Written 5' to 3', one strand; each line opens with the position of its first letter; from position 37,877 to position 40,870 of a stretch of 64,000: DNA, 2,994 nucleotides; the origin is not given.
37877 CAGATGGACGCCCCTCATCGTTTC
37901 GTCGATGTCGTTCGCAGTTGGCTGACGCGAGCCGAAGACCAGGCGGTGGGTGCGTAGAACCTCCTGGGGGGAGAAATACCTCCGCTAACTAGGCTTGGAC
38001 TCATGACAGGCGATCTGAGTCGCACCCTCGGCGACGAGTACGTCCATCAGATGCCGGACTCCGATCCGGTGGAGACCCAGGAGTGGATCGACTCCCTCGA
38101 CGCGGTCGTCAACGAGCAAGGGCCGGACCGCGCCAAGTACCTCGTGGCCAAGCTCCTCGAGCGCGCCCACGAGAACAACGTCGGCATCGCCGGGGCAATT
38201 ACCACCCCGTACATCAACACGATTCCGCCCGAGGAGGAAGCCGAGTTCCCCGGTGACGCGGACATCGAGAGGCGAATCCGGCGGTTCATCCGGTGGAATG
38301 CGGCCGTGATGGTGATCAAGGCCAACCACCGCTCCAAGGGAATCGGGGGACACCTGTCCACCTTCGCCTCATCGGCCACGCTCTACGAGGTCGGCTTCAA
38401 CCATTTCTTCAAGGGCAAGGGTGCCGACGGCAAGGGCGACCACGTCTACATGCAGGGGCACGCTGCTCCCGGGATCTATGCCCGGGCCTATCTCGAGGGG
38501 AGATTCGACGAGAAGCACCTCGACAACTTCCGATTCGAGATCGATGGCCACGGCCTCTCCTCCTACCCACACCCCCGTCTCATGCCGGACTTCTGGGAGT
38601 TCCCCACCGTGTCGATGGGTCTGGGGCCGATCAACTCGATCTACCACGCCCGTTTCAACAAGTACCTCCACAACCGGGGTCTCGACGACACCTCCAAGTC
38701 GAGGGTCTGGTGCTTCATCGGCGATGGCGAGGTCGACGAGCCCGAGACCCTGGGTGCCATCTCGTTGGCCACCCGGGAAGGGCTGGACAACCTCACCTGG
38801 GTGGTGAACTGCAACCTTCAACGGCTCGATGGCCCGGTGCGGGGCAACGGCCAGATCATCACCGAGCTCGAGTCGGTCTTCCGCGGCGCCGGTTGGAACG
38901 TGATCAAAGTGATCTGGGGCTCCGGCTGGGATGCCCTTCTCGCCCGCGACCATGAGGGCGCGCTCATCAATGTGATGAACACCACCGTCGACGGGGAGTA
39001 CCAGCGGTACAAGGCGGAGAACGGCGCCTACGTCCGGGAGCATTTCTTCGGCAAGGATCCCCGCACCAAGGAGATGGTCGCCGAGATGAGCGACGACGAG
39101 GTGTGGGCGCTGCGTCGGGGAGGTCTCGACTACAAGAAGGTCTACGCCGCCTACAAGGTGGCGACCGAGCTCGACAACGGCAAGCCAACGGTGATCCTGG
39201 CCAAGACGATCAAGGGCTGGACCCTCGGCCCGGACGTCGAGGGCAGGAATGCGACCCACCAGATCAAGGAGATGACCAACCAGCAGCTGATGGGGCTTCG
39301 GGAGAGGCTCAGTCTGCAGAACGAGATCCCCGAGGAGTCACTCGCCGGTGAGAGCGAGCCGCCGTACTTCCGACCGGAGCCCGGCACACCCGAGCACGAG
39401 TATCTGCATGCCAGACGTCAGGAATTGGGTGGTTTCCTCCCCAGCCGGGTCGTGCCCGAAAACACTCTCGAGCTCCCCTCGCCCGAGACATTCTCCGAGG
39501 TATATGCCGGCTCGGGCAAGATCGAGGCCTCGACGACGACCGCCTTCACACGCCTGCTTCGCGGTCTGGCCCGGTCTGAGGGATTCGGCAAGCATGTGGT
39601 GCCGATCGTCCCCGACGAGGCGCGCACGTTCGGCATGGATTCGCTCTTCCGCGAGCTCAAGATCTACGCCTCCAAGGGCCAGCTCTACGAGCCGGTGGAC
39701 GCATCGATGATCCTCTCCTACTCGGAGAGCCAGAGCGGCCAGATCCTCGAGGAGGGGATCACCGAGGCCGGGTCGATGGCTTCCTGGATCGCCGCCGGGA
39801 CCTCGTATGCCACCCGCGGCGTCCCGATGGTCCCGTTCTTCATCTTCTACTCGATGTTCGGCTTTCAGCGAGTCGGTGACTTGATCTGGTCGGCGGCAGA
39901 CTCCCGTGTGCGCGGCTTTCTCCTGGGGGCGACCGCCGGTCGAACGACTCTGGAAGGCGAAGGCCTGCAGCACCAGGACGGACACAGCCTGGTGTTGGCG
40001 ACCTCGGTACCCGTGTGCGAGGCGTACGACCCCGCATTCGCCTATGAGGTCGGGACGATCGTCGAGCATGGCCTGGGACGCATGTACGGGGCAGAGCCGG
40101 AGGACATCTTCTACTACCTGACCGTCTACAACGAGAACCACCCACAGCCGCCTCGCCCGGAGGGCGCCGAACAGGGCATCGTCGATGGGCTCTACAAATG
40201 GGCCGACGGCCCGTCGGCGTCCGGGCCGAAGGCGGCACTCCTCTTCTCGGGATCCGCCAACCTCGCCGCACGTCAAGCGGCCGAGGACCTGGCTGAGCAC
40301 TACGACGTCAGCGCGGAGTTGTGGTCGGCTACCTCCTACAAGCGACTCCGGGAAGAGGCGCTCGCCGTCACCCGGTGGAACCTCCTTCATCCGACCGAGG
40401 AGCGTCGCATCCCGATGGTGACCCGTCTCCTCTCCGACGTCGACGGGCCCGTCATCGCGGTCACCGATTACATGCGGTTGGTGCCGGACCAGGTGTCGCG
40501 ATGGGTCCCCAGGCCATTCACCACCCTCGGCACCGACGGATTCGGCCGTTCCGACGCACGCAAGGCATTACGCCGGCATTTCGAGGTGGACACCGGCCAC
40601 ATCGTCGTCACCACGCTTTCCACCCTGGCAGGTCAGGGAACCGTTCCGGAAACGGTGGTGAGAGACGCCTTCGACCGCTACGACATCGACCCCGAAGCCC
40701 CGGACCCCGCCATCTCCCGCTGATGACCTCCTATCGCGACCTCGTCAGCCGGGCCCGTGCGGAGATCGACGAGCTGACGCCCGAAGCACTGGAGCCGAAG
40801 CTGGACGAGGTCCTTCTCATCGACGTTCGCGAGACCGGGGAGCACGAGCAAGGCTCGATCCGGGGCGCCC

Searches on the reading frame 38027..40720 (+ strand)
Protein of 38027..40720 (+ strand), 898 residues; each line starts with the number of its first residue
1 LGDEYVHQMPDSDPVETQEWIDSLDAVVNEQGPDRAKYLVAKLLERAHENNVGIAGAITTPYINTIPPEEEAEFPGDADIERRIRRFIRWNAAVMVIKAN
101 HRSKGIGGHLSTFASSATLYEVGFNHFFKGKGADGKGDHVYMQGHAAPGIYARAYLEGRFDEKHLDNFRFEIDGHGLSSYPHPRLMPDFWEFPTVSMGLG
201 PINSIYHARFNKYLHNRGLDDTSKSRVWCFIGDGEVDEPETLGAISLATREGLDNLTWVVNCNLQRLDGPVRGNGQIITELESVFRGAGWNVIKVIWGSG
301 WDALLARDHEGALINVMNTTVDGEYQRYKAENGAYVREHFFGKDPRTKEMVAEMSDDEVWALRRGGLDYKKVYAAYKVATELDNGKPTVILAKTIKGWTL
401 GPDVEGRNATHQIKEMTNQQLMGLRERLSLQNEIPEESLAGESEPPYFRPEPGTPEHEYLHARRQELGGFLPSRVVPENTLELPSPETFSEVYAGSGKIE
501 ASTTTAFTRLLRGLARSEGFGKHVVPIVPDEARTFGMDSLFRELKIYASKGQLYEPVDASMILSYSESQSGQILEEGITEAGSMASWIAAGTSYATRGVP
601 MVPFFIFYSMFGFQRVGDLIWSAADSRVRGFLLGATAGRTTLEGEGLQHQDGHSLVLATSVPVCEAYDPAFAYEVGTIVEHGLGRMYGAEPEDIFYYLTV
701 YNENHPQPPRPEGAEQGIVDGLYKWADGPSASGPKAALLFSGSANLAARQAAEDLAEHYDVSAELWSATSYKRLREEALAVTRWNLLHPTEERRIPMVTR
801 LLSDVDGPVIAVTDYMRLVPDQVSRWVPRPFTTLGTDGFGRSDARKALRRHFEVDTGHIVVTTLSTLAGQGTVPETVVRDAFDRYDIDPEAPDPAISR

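Call 47: search_protein_families(library=pfam, proteins=[window:38027-40720:+], max_evalue=0.001)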
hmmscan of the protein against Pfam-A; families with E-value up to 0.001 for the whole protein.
window:38027-40720:+ (898 aa): 3 families
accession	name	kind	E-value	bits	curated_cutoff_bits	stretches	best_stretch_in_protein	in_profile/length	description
PF17831.6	PDH_E1_M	-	9.9e-88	293.7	23.2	1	487-707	9-228/229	Pyruvate dehydrogenase E1 component middle domain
PF22613.1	Transketolase_C_1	-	4.6e-14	53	27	1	721-855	1-113/113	Transketolase-like TK C-terminal domain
PF00456.26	Transketolase_N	-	3.9e-10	39.7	22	1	139-298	58-216/334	Transketolase, thiamine diphosphate binding domain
